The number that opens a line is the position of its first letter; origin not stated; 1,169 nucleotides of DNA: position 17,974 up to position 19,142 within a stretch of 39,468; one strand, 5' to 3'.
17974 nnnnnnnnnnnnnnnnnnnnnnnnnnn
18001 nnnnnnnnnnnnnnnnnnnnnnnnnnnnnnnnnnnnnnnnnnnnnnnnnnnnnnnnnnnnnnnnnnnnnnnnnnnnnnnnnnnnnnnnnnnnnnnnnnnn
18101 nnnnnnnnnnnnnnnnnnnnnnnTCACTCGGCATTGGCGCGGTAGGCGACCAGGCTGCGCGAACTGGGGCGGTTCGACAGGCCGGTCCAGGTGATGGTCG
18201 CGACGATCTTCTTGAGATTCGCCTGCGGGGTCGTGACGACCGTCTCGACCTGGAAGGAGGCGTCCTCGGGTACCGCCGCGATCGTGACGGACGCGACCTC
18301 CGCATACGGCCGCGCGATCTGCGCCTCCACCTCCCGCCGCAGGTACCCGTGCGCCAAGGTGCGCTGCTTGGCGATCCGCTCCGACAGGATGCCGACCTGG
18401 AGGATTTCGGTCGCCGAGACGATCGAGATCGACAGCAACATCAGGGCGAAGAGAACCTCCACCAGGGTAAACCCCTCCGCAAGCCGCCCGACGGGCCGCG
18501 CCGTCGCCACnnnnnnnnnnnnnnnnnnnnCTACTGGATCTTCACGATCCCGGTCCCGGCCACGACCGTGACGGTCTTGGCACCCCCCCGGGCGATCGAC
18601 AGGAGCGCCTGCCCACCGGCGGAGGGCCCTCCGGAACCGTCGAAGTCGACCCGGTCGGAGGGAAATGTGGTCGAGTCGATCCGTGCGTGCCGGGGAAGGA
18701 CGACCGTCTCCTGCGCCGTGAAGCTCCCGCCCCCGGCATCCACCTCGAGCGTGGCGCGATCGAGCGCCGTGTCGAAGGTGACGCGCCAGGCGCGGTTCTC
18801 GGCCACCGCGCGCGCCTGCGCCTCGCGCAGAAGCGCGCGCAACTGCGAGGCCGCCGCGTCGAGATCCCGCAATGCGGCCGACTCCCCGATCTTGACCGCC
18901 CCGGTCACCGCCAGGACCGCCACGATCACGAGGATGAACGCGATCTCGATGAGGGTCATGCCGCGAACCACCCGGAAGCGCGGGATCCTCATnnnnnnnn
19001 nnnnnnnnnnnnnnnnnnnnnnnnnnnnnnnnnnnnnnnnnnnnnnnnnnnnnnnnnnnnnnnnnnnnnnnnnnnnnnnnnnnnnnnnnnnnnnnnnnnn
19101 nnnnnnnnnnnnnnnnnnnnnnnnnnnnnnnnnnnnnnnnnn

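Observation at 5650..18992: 14-gene hybrid type IV filament operon: T2SS-style pseudopilins with T4P-style PilMNO, and no retraction ATPase or peptidase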

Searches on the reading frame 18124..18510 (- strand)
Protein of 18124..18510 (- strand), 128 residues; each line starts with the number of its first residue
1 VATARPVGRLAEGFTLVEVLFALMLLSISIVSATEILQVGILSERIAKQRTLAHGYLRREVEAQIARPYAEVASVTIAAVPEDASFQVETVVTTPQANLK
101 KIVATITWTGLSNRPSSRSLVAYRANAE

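Call 7: search_protein_families(library=pfam, max_evalue=0.01, proteins=[window:18124-18510:-])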
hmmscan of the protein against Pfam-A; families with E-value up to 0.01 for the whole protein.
window:18124-18510:- (128 aa): 1 family
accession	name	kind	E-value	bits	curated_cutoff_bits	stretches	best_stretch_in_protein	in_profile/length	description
PF07963.17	N_methyl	-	5.3e-05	23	21.2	1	13-33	6-26/27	Prokaryotic N-terminal methylation motif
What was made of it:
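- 18124..18510 (-): G2, small minor pilin in the I/PilV position (128 aa); G|FTLVE. Only the N_methyl motif passes (call 7).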

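Call 9: search_protein_families(library=ncbifam, max_evalue=1, proteins=[window:18124-18510:-])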
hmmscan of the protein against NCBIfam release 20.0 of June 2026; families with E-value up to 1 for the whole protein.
window:18124-18510:- (128 aa): 12 families
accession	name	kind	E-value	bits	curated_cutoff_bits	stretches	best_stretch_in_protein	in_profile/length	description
TIGR02523.1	type_IV_pilV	equivalog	5.8e-05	23.6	52.2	1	12-54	2-44/139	type IV pilus modification protein PilV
NF041002.1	pilin_ComGF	equivalog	0.00013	22.2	80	1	12-45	2-35/139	competence type IV pilus minor pilin ComGF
TIGR02532.1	IV_pilin_GFxxxE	domain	0.00054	19.7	16.3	1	13-32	3-22/24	prepilin-type N-terminal cleavage/methylation domain-containing protein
NF007660.0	PRK10332.1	equivalog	0.0029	18.1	86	1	11-103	8-85/107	prepilin-type N-terminal cleavage/methylation domain-containing protein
NF007848.0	PRK10557.1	equivalog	0.0063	15.8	120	1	11-47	10-44/192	prepilin peptidase-dependent protein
NF041013.1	T4P_ComGE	equivalog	0.011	15.8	49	1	12-34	4-26/83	competence type IV pilus minor pilin ComGE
TIGR01707.1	gspI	equivalog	0.017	15.6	44.35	1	13-53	1-41/101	type II secretion system minor pseudopilin GspI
NF040982.1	ComGD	equivalog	0.017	15.5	70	1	12-36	2-26/139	competence type IV pilus minor pilin ComGD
NF006453.0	PRK08808.1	equivalog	0.018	14.1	295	1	11-47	6-46/211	type II secretion system protein J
TIGR01711.1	gspJ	equivalog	0.029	14.2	64.85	1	13-53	2-42/192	type II secretion system minor pseudopilin GspJ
TIGR01708.2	typeII_sec_gspH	equivalog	0.098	12.7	80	1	12-99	2-83/169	type II secretion system minor pseudopilin GspH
NF038303.1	EPS_HpsB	equivalog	0.6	10.1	150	1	12-101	3-83/211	hormogonium polysaccharide secretion pseudopilin HpsB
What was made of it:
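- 18124..18510 (-): Best NCBIfam hits are PilV at 5.8e-5 and GspI at 0.017, both under cutoff (call 9).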

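Call 23: search_protein_families(library=pfam, max_evalue=10, proteins=[window:18124-18510:-])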
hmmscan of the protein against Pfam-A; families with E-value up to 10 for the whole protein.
window:18124-18510:- (128 aa): 1 family
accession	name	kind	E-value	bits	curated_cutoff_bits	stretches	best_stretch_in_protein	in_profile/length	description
PF07963.17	N_methyl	-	5.3e-05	23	21.2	1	13-33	6-26/27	Prokaryotic N-terminal methylation motif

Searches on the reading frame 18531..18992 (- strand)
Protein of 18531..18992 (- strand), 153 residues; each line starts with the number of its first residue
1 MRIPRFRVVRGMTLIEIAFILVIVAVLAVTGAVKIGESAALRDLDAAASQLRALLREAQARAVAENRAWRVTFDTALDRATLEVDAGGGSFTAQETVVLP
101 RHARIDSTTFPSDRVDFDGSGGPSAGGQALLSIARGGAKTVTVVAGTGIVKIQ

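Call 7: search_protein_families(library=pfam, max_evalue=0.01, proteins=[window:18531-18992:-])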
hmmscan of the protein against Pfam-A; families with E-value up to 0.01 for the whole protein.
window:18531-18992:- (153 aa): 1 family
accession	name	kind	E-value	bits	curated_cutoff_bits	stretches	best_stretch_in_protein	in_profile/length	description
PF12019.13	GspH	-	3.8e-06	27.8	21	1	47-144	1-105/108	Type II transport protein GspH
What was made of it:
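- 18531..18992 (-): G1, minor pilin, GspH/FimU-like (153 aa); leader cut after Gly, mature end MTLIE. Pfam GspH 27.8 bits against cutoff 21 (call 7).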

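Call 9: search_protein_families(library=ncbifam, max_evalue=1, proteins=[window:18531-18992:-])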
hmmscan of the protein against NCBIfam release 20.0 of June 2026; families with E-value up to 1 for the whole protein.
window:18531-18992:- (153 aa): 7 families
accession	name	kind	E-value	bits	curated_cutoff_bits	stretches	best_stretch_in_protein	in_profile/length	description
NF040982.1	ComGD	equivalog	2.3e-07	31.3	70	1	10-127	2-114/139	competence type IV pilus minor pilin ComGD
NF007800.0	PRK10506.1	equivalog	5.6e-07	29.5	158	1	9-79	8-78/163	prepilin peptidase-dependent protein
TIGR01708.2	typeII_sec_gspH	equivalog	1e-06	28.9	80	1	10-71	2-63/169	type II secretion system minor pseudopilin GspH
TIGR02596.1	TIGR02596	subfamily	3.7e-05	23.9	70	1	13-75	2-64/196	Verru_Chthon cassette protein D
NF047827.1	T3SSXpsH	equivalog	0.00049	19.9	160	1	10-134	1-122/145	type II secretion system protein XpsH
TIGR01710.1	typeII_sec_gspG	equivalog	0.2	11.7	88.85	1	10-54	1-45/134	type II secretion system major pseudopilin GspG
NF041775.1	typeIV_PilA_Myxo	equivalog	0.27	11.2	400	1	1-54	1-55/214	type IV pilin protein PilA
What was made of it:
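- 18531..18992 (-): NCBIfam ComGD, PpdA and GspH all fall far below their cutoffs (call 9).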

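Call 62: search_solved_structures(query=window:18531-18992:-, max_evalue=1)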
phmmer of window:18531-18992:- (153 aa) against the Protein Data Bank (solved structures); distinct sequences matched with E-value up to 1: 8.
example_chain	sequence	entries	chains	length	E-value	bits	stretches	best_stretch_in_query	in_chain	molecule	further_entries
7tgg_A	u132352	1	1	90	0.095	16.1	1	4-67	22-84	Geopilin domain 1 protein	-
9lab_B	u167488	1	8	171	0.22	14.9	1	10-55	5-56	MSHA major pilin subunit MshA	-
7aba_B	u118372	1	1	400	0.26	14.7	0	52-124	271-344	SalCYP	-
9egp_A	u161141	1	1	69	0.32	14.4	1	5-44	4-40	Geopilin domain 1 protein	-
3by5_A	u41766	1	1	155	0.45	13.9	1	51-143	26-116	Cobalamin biosynthesis protein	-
7abb_A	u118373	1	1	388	0.48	13.8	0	52-124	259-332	SalCYP truncation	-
4h7u_A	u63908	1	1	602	0.6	13.5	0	61-126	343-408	Pyranose dehydrogenase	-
7aba_A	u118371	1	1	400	0.6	13.5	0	52-124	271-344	SalCYP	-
